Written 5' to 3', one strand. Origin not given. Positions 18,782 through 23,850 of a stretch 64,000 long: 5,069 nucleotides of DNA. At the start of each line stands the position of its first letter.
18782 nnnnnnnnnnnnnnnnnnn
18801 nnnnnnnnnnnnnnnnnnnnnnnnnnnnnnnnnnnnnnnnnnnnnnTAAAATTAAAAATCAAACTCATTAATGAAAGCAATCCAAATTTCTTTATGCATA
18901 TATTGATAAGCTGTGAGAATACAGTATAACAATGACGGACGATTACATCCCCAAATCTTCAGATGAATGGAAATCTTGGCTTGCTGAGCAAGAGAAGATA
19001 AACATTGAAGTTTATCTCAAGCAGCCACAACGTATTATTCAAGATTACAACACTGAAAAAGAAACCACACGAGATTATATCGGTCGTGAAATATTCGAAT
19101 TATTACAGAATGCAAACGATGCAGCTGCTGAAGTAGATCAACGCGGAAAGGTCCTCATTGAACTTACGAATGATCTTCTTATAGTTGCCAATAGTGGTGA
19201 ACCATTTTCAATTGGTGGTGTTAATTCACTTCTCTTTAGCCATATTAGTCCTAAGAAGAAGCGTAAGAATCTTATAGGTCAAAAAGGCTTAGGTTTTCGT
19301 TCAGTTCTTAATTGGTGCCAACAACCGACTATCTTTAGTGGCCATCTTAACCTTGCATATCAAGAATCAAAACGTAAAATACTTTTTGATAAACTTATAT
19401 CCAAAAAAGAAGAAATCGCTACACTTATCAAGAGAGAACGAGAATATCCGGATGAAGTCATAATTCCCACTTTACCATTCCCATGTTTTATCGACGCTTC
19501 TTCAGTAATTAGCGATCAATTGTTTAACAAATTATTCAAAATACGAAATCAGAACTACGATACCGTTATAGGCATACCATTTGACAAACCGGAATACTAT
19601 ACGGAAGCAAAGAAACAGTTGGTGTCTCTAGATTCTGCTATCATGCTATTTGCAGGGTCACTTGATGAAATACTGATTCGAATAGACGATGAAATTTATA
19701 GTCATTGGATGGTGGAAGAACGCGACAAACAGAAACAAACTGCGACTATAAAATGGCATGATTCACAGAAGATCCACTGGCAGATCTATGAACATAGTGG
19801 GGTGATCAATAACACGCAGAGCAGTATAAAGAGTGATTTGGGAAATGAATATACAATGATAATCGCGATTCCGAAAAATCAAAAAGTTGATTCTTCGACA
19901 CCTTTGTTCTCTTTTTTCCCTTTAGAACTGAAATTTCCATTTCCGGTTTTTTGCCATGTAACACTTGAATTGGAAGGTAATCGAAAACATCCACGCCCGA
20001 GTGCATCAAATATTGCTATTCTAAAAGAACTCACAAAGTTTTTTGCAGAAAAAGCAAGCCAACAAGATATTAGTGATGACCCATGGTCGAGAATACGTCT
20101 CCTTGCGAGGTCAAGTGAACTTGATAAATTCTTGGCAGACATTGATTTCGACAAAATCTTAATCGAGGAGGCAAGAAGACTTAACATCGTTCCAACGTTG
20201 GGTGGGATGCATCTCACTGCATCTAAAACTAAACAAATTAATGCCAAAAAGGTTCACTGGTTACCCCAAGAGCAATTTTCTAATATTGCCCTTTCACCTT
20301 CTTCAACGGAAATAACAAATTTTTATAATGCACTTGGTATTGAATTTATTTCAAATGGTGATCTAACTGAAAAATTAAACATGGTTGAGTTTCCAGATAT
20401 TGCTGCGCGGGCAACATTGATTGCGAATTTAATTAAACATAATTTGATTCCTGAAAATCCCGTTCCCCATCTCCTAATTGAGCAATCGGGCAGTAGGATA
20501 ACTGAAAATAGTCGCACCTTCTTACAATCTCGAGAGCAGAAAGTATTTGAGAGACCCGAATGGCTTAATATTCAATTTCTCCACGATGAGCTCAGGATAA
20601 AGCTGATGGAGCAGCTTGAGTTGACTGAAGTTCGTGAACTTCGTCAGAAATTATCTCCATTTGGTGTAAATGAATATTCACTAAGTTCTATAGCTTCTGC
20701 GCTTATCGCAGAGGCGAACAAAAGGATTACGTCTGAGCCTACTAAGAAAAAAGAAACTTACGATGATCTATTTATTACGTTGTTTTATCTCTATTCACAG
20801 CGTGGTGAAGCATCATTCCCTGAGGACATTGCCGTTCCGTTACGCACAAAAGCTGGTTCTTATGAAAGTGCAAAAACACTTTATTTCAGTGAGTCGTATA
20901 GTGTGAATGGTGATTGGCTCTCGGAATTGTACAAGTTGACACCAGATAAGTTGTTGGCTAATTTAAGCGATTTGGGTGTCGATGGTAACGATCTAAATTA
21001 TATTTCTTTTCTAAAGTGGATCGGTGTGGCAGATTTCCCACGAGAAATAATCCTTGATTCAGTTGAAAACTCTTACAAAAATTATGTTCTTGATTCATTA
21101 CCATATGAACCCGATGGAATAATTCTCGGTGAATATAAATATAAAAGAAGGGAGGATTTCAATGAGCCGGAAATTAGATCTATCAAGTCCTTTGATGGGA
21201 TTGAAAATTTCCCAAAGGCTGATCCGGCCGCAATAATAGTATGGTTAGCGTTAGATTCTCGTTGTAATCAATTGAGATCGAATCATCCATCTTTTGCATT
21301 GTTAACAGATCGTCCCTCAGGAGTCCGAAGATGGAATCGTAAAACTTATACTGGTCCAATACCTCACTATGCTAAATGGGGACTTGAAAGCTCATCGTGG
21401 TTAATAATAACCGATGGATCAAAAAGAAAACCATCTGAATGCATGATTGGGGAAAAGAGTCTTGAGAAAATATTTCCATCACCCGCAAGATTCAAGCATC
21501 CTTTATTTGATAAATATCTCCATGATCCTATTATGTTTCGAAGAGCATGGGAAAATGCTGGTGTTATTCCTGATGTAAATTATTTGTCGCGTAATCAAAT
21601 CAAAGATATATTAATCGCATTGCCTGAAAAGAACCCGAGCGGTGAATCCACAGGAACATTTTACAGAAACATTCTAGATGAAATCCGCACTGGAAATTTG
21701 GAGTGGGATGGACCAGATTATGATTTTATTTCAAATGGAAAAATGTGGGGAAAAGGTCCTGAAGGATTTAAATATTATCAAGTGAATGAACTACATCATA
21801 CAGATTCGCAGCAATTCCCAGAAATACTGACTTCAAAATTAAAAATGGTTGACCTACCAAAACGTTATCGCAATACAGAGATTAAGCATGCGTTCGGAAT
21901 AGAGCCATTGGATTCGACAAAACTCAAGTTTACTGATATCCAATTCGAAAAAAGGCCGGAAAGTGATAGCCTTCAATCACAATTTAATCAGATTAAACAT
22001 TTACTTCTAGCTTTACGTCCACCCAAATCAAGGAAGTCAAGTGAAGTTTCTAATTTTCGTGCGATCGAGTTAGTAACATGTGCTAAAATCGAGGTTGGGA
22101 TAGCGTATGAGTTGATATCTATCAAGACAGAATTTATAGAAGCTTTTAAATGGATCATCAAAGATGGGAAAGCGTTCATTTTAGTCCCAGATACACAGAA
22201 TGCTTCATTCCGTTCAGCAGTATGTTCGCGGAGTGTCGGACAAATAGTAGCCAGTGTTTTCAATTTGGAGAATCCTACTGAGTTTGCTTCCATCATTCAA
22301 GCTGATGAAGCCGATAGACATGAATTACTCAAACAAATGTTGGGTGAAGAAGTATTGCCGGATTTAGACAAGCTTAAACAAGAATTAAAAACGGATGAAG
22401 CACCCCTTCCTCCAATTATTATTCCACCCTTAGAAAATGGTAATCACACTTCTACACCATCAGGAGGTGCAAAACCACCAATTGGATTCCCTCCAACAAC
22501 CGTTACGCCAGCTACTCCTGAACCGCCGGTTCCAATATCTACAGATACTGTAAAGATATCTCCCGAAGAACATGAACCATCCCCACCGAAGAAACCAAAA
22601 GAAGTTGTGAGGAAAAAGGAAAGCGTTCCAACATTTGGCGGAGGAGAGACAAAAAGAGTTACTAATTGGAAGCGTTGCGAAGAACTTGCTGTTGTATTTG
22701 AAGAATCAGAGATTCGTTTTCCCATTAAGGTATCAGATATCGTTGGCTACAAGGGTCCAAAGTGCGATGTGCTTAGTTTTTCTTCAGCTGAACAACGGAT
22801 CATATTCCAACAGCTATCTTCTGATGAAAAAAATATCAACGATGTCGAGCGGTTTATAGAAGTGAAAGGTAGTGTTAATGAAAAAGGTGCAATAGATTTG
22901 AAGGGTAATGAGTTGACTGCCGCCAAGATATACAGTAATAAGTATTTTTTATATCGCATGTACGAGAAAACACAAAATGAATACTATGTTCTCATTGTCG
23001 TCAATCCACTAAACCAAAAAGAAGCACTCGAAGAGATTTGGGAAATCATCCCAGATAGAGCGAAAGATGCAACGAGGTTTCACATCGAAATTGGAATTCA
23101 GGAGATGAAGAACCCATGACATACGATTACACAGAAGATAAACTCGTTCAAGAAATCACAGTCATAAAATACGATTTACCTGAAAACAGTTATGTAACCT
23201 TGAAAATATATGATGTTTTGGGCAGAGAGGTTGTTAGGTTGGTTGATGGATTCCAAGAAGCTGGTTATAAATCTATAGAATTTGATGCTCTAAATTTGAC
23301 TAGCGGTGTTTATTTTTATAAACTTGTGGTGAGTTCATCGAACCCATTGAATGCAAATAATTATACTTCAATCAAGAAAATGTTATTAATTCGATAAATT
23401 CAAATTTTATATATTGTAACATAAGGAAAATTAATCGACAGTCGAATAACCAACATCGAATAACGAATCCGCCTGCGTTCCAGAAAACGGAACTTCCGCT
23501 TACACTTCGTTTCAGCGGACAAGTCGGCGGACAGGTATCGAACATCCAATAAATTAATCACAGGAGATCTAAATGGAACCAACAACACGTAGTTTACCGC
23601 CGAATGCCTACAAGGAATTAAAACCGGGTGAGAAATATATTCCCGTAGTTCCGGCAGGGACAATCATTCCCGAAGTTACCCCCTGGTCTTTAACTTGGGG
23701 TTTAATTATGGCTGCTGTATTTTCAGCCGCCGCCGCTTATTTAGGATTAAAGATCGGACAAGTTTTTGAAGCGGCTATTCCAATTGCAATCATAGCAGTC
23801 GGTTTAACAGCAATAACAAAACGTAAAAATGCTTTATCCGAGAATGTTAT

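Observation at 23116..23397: Orphan T9SS C-terminal sorting domain overlapping the giant gene stop (ATGA)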

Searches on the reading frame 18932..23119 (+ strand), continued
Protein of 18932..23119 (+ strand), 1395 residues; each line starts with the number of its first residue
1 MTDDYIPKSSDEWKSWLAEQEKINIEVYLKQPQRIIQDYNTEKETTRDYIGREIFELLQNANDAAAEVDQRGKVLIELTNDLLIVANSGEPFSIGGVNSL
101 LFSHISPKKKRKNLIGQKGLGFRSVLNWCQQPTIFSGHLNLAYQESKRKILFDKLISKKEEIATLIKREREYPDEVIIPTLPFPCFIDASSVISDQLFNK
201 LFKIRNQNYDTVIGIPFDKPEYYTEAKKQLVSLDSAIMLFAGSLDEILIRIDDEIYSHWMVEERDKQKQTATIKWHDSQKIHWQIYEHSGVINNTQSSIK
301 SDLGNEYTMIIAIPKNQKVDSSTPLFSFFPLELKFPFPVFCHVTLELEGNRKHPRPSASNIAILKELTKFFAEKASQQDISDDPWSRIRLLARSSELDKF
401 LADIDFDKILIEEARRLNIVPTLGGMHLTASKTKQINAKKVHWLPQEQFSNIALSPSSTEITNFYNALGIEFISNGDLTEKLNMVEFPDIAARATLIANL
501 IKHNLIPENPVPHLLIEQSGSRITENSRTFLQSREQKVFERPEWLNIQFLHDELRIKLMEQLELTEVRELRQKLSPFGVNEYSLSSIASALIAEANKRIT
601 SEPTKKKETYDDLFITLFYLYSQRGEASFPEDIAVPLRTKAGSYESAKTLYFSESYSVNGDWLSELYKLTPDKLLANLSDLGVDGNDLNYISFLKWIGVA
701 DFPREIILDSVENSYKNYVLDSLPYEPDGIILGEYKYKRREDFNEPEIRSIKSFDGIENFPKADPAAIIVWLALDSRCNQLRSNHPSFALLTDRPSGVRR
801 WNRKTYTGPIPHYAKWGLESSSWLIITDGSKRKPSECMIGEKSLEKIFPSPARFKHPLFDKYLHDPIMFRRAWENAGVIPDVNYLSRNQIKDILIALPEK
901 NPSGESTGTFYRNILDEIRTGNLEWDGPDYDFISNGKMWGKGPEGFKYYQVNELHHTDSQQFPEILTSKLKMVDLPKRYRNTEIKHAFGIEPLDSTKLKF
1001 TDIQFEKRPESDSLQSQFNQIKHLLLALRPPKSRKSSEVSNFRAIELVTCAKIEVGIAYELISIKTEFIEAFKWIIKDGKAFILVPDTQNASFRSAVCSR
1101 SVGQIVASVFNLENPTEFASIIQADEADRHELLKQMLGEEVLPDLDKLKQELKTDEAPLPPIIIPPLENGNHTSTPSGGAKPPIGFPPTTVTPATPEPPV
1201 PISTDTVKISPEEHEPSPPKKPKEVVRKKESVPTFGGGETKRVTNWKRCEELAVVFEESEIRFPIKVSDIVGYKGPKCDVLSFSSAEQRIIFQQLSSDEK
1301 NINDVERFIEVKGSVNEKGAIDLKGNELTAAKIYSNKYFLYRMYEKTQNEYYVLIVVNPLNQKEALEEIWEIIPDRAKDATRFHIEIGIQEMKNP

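Call 36: find_encoding_contigs(protein=P0033, flank=8000, max_places=3)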
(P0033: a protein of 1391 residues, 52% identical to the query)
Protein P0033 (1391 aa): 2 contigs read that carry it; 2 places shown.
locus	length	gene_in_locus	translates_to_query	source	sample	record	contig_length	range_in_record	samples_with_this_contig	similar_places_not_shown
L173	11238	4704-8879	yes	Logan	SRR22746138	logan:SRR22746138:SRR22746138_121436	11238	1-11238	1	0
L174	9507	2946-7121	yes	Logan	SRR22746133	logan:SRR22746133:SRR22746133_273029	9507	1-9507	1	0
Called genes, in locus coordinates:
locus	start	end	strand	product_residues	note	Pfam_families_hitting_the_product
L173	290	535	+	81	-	-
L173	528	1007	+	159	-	PF00196:GerE (weak)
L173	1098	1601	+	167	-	-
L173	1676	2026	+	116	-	-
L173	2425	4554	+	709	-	PF07693:KAP_NTPase, PF13191:AAA_16 (weak), PF13401:AAA_22 (faint)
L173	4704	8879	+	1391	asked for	PF25794:SACS (faint), PF13020:NOV_C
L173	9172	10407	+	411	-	PF13020:NOV_C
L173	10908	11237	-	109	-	?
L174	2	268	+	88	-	?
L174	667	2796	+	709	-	PF07693:KAP_NTPase, PF13191:AAA_16 (weak), PF13401:AAA_22 (faint)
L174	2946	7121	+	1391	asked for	PF25794:SACS (faint), PF13020:NOV_C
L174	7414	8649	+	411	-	PF13020:NOV_C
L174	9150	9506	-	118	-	?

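Call 37: search_protein_families(library=padloc, proteins=[window:18932-23119:+, L171:7888-8022:+, L171:46-3603:+], max_evalue=0.01)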
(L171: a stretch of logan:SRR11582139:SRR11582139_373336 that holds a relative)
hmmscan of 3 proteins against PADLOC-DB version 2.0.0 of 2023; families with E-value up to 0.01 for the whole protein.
window:18932-23119:+ (1395 aa): 7 families
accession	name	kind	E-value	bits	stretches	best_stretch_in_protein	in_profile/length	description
PDLC03964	TmtA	-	7.5e-239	794.5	2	7-1149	3-1139/1538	-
PDLC03971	TmtA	-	1.4e-43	146.7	1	37-356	41-381/1782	-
PDLC03972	TmtA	-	8.1e-39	131.5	2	54-338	45-303/1302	-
PDLC03965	TmtA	-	2.1e-29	100.2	1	49-352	29-316/1370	-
PDLC03966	TmtA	-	1.9e-24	83.6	1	39-352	32-350/1655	-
PDLC03968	TmtA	-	1.5e-15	54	1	45-381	70-369/1486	-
PDLC03969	TmtA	-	0.0019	13.7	0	56-90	35-64/1563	-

L171:7888-8022:+ (45 aa): 0 families

L171:46-3603:+ (1185 aa): 0 families
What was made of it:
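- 18932..23119 (+): Giant gene: Tiamat-type defence protein TmtA (sacsin-like N-terminal ATPase plus NOV_C/DUF3883). PADLOC TmtA PDLC03964, E=7.5e-239, 794 bits (call 37).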

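Call 38: search_protein_families(library=pfam, proteins=[L171:7888-8022:+, L171:46-3603:+], max_evalue=10)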
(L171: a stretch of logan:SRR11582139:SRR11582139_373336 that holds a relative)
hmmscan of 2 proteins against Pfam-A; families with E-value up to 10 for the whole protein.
L171:7888-8022:+ (45 aa): 0 families

L171:46-3603:+ (1185 aa): 1 family
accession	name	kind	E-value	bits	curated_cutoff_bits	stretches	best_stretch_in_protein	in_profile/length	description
PF24857.1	THR4_C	-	0.12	12.9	27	0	779-813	25-59/85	Threonine synthase, C-terminal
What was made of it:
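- Tried and rejected: Pfam and PADLOC on it and on the 1185-aa upstream ORF of L171 also gave nothing (calls 37, 38).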

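Call 59: find_encoding_contigs(protein=P0032, flank=6000, max_places=3)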
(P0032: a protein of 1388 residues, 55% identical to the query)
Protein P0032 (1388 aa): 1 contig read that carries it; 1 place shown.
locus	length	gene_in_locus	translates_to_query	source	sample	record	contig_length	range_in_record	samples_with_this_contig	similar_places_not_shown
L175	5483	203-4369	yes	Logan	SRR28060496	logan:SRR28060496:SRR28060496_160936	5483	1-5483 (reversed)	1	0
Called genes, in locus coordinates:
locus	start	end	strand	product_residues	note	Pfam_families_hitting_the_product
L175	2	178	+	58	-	?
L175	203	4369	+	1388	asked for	PF25794:SACS (faint), PF13020:NOV_C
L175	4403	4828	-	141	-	PF04364:DNA_pol3_chi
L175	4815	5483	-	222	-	?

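Call 60: find_encoding_contigs(protein=P0036, flank=8000, max_places=3)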
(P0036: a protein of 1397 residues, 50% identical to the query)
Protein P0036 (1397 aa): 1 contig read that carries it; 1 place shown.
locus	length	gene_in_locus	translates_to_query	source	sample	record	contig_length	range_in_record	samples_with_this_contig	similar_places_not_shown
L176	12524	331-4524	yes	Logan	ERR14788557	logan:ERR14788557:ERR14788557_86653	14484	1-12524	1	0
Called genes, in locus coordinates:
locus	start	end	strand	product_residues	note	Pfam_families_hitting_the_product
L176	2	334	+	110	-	?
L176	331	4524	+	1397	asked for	PF13020:NOV_C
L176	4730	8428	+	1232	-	PF01381:HTH_3, PF13560:HTH_31, PF00270:DEAD (faint), PF00176:SNF2-rel_dom, PF04851:ResIII, PF00271:Helicase_C, PF13020:NOV_C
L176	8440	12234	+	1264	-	-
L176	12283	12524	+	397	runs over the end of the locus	PF04326:SLFN_AlbA_2, PF13749:HATPase_c_4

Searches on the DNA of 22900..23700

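Call 63: search_rna_families(source=window, start=22900, end=23700, threshold=evalue, max_evalue=1)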
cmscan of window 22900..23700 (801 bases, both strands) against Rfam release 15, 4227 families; matches with E-value up to 1: 0.
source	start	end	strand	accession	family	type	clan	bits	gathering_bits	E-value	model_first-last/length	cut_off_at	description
